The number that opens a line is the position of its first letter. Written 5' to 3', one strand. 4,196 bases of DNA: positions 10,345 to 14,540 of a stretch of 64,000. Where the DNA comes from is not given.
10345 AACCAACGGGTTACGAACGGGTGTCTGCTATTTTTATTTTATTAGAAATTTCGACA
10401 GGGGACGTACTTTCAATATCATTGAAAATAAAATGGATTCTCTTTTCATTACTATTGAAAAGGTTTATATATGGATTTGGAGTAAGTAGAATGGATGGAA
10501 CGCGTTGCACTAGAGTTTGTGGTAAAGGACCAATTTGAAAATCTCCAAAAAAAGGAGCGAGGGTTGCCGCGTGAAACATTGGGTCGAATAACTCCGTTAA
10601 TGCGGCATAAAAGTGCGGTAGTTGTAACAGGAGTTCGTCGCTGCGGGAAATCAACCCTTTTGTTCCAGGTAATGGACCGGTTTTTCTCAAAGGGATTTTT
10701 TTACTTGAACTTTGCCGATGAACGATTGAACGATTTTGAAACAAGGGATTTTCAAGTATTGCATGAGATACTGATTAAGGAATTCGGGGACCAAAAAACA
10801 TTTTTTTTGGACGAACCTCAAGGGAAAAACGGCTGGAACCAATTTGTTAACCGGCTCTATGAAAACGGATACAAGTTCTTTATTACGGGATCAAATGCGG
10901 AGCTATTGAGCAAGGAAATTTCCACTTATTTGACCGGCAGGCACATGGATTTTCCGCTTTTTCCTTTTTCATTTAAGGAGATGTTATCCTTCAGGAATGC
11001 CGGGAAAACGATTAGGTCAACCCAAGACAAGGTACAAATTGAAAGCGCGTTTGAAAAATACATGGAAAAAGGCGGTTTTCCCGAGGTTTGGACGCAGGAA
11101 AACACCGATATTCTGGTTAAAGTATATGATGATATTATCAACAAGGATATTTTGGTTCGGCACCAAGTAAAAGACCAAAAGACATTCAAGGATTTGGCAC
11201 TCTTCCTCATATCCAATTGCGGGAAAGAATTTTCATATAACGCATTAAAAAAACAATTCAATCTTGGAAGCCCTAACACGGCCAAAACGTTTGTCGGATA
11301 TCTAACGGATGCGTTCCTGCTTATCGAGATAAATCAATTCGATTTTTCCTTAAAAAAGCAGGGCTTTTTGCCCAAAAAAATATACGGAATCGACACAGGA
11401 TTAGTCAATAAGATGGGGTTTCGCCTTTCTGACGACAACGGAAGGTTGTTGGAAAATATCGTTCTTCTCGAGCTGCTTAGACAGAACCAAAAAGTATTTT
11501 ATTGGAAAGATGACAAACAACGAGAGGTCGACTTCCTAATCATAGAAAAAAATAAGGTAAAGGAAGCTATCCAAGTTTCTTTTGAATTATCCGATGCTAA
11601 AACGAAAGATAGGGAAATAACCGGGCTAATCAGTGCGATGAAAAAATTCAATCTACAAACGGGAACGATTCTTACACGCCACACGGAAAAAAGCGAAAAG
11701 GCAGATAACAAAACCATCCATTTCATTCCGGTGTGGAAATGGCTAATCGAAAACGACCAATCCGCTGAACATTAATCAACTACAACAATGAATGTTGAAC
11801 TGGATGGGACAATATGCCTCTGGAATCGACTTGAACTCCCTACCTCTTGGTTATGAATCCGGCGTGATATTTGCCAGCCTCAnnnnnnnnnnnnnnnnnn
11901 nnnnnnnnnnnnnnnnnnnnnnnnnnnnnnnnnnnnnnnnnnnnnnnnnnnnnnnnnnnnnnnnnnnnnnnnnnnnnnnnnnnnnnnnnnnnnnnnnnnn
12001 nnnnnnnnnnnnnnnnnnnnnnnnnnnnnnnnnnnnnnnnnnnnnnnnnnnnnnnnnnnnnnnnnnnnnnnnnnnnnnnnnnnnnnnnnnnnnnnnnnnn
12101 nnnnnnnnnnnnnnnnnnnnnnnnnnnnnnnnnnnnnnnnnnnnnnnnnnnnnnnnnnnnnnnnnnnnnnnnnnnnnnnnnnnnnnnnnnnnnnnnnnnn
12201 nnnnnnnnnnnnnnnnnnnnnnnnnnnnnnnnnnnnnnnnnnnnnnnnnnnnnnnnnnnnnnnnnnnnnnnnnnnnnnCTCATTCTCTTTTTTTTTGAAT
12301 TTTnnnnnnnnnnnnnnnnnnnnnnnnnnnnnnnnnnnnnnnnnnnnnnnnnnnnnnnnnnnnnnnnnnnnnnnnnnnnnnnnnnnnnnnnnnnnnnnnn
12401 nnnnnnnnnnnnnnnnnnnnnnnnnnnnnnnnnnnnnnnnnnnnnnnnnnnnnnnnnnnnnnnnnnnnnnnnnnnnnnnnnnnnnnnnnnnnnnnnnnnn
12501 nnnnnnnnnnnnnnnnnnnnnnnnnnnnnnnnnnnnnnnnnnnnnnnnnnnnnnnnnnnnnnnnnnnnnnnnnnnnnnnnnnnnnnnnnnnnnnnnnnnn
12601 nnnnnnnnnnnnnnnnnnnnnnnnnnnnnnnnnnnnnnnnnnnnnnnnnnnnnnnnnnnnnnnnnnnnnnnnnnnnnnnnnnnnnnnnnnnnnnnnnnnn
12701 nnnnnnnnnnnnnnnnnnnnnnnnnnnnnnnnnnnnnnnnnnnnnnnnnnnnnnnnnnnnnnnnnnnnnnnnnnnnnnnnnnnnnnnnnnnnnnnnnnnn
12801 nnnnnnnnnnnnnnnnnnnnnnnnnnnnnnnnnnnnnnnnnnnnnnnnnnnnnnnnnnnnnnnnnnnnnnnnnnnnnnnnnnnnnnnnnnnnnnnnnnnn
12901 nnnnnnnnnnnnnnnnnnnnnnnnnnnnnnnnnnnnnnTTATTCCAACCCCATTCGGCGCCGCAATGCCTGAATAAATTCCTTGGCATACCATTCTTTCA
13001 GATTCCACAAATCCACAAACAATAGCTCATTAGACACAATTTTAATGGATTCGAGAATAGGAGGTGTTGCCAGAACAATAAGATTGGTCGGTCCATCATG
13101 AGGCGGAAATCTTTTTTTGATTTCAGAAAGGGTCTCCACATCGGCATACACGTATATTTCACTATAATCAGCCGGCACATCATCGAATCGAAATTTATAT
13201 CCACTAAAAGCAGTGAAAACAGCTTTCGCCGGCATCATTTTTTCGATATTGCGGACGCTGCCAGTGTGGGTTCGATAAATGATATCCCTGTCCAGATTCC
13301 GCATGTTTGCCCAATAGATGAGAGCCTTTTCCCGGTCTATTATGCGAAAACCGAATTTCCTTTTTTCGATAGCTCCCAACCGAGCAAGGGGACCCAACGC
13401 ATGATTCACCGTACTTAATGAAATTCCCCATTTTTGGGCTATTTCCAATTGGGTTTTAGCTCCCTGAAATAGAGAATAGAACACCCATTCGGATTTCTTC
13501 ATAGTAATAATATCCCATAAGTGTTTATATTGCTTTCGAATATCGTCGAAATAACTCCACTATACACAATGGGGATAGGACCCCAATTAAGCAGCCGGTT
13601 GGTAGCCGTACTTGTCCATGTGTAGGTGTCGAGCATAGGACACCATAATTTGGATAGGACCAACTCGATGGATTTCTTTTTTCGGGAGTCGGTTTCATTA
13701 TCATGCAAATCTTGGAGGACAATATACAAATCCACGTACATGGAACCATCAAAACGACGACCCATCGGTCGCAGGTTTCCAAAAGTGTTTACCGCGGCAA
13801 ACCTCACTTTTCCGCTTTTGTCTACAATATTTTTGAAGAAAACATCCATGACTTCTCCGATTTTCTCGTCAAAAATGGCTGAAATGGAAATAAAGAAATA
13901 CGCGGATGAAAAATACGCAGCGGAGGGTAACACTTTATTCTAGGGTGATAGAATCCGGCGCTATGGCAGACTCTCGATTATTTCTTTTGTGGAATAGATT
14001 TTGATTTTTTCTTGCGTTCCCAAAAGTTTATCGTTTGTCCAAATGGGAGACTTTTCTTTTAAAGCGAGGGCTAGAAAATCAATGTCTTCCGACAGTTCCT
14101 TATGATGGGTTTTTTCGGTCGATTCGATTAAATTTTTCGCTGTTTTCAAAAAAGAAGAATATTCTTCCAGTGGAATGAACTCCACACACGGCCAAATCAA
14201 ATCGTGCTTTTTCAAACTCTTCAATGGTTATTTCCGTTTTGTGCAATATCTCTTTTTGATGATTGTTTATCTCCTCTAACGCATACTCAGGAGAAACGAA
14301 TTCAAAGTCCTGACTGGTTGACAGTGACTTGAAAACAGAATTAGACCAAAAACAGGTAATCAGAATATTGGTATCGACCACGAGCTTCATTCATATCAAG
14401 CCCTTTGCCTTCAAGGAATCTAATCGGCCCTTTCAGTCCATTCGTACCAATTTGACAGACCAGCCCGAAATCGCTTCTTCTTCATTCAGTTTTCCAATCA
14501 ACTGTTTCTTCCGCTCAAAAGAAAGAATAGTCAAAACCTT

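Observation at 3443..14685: Four exact copies of the 14-nt tRNA-Met 3'-end core scattered through the accessory region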

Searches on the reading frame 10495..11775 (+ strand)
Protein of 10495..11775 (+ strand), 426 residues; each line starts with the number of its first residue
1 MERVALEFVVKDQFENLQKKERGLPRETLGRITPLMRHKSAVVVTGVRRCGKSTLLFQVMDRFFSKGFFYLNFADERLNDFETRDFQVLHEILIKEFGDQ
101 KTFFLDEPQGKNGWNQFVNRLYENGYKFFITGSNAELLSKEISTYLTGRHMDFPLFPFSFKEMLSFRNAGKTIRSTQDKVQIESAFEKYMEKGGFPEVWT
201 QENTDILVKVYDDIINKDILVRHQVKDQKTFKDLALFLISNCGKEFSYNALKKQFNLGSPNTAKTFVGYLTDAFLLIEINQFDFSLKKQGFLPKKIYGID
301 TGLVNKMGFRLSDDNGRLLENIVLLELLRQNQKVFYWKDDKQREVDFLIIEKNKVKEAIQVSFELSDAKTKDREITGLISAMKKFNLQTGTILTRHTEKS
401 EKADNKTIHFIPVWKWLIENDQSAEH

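Call 13: search_protein_families(library=pfam, proteins=[window:10495-11775:+])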
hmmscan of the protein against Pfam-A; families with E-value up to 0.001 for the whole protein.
window:10495-11775:+ (426 aa): 3 families
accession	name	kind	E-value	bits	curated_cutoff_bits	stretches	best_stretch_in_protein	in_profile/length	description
PF13173.12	AAA_14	-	1.5e-34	119.2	27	1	39-164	2-129/129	AAA domain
PF13635.12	DUF4143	-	1.2e-22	80.8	28.1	1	217-361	2-157/160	Domain of unknown function (DUF4143)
PF01637.24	ATPase_2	-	0.00031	21.1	33.2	0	39-84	20-68/225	ATPase domain predominantly from Archaea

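Call 44: find_homologous_proteins(query=window:10495-11775:+, max_evalue=1e-60)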
Query window:10495-11775:+ (426 aa): 6476 proteins with E <= 1e-60 among 8000 candidates; the best 120 are listed.
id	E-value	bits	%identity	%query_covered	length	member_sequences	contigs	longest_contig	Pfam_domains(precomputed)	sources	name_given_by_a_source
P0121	6.2e-259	877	100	92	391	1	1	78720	PF13173.13,PF13635.13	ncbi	ncbi:MAG: ATP-binding protein [Candidatus Diapherotrites archaeon]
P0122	1.3e-197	675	70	99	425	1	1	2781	PF13173.13,PF13635.13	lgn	-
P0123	6.8e-184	630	68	98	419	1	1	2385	PF13173.13,PF13635.13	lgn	-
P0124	3.7e-177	607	64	98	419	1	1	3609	PF13173.13,PF13635.13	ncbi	-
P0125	4.7e-175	601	63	98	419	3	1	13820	PF13173.13,PF13635.13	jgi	jgi:predicted AAA+ superfamily ATPase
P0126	7.5e-160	550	58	99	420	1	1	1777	PF13173.13,PF13635.13,PF01637.25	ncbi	-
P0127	3.9e-144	499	55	98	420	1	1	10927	PF13173.13,PF13635.13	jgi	jgi:uncharacterized protein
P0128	1.0e-143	497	54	98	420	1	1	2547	PF13173.13,PF13635.13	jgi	jgi:uncharacterized protein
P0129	1.5e-143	497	54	98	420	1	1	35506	PF13173.13,PF13635.13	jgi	jgi:uncharacterized protein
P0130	5.3e-143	495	53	98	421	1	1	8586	PF13173.13,PF13635.13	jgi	-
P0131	3.3e-142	492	54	98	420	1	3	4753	PF13173.13,PF13635.13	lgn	-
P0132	3.6e-142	492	55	98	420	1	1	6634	PF13173.13,PF13635.13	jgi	-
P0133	1.0e-141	491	54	98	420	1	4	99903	PF13173.13,PF13635.13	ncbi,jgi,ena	-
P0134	2.4e-140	486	53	98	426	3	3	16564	PF13173.13,PF13635.13,PF20720.4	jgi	-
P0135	6.4e-140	485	51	98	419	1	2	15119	PF13173.13,PF13635.13,PF20720.4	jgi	jgi:uncharacterized protein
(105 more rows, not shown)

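Call 45: find_encoding_contigs(protein=P0125, flank=10000)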
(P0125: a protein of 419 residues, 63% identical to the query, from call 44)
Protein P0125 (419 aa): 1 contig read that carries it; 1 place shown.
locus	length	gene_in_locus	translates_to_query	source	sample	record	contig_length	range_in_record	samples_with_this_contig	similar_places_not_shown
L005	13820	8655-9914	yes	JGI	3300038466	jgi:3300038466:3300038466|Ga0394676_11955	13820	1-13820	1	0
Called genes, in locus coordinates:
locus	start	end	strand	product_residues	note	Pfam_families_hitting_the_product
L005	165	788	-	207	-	PF01813:ATP-synt_D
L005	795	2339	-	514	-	PF02874:ATP-synt_ab_N, PF00006:ATP-synt_ab, PF22919:ATP-synt_VA_C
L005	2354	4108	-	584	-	PF02874:ATP-synt_ab_N, PF16886:ATP-synt_ab_Xtn, PF00006:ATP-synt_ab, PF22919:ATP-synt_VA_C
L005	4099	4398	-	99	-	PF01990:ATP-synt_F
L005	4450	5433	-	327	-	PF01992:vATP-synt_AC39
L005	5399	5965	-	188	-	PF01991:vATP-synt_E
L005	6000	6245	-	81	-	PF00137:ATP-synt_C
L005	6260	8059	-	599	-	PF01496:V_ATPase_I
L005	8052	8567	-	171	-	-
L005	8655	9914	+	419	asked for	PF13173:AAA_14, PF13635:DUF4143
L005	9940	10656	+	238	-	PF00702:Hydrolase, PF13419:HAD_2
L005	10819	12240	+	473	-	PF00004:AAA, PF21960:RCF1-5-like_lid (weak), PF22608:DNAX_ATPase_lid (weak)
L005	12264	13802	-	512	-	PF03483:B3_4 (weak), PF03484:B5, PF17759:tRNA_synthFbeta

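Call 46: find_encoding_contigs(protein=P0122, flank=10000)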
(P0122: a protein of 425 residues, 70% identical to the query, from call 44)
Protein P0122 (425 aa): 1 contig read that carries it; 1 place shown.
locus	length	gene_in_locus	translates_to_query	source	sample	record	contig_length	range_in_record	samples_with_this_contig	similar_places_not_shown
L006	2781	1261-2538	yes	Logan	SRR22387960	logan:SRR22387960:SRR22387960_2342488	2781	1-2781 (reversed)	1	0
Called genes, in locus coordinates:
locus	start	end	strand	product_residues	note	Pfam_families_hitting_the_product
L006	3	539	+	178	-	?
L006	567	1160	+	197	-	PF10869:DUF2666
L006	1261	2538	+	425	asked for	PF13173:AAA_14, PF13635:DUF4143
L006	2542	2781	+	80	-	?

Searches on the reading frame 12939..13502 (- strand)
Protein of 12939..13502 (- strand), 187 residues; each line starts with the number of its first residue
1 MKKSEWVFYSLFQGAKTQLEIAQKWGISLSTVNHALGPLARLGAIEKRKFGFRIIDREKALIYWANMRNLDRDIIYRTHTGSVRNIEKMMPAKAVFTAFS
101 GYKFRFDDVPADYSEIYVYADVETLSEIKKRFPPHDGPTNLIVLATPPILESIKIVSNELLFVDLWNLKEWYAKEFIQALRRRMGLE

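Call 14: search_protein_families(library=pfam, proteins=[window:12939-13502:-])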
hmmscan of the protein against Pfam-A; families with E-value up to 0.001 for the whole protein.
window:12939-13502:- (187 aa): 1 family
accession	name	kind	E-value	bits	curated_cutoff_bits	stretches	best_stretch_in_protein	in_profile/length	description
PF13545.12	HTH_Crp_2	-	0.00012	22.4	27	1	17-59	24-66/70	Crp-like helix-turn-helix domain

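Call 51: search_protein_families(library=ncbifam, proteins=[window:12939-13502:-], max_evalue=0.01)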
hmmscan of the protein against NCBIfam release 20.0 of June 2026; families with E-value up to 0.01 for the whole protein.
window:12939-13502:- (187 aa): 0 families

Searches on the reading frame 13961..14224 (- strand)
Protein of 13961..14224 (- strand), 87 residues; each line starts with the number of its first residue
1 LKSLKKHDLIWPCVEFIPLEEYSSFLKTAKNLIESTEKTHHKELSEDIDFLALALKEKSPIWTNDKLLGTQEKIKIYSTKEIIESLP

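Call 16: search_protein_families(library=pfam, proteins=[window:13961-14224:-], max_evalue=0.01)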
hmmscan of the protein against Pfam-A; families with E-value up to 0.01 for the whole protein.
window:13961-14224:- (87 aa): 1 family
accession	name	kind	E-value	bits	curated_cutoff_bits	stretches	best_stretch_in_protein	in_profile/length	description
PF10130.15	PIN_2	-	4.1e-07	30.7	22.4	1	9-68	63-115/133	PIN domain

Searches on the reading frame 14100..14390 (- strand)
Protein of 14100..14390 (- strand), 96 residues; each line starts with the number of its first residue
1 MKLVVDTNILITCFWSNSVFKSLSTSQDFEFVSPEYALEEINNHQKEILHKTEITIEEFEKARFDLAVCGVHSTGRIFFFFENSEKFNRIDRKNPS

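Call 14: search_protein_families(library=pfam, proteins=[window:14100-14390:-])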
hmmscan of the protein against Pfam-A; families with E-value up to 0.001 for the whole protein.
window:14100-14390:- (96 aa): 1 family
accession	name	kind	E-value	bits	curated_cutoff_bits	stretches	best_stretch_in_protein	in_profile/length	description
PF10130.15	PIN_2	-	1.8e-08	35.1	22.4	1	4-66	1-64/133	PIN domain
